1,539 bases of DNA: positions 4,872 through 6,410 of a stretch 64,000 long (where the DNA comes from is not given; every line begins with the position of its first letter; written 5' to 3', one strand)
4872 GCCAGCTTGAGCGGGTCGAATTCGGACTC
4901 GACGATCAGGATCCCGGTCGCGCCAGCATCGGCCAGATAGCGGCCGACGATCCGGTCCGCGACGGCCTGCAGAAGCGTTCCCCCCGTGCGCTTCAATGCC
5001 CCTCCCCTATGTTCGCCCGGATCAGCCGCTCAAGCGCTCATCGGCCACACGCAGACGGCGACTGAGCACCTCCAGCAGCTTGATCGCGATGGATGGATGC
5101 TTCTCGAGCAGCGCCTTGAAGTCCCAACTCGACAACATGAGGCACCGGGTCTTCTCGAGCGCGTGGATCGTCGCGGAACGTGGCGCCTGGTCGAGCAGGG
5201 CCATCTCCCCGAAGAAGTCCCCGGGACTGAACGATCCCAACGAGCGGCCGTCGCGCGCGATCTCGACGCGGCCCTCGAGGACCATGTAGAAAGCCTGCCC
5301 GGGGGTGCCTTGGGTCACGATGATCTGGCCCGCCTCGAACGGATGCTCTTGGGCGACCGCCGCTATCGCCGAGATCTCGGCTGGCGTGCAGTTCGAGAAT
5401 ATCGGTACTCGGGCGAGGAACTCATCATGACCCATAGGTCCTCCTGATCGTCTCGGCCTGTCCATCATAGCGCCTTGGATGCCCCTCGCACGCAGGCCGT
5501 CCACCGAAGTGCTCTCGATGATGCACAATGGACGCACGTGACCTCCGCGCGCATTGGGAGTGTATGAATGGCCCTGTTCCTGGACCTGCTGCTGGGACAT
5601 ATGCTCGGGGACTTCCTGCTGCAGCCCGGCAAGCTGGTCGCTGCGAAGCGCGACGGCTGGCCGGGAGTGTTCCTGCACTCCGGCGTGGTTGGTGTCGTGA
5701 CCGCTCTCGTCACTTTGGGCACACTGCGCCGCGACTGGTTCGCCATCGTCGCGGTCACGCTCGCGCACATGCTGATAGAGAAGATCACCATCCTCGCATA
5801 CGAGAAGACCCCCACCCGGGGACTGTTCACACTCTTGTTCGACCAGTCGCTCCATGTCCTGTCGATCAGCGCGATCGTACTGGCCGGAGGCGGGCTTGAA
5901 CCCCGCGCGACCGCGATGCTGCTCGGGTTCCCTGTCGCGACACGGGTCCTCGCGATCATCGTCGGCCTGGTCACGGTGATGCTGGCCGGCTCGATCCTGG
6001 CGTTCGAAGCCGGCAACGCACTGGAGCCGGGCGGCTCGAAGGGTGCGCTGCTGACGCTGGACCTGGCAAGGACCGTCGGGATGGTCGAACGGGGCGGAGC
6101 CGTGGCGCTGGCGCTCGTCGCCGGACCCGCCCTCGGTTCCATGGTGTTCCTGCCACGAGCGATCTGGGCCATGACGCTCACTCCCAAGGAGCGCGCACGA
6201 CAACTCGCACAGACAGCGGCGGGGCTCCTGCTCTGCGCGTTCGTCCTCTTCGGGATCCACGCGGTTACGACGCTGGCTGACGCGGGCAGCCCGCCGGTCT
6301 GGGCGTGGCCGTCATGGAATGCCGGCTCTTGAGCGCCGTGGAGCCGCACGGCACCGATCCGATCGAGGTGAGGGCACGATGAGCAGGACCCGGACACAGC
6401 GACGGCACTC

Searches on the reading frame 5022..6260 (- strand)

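Call 86: search_protein_families(library=pfam, proteins=[window:5022-6260:-], max_evalue=0.00001)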
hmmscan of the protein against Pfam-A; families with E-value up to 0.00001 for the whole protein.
window:5022-6260:- (412 aa): 1 family
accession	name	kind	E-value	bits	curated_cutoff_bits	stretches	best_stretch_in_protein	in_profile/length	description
PF00027.35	cNMP_binding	-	3.2e-23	82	27.5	1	307-388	3-89/89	Cyclic nucleotide-binding domain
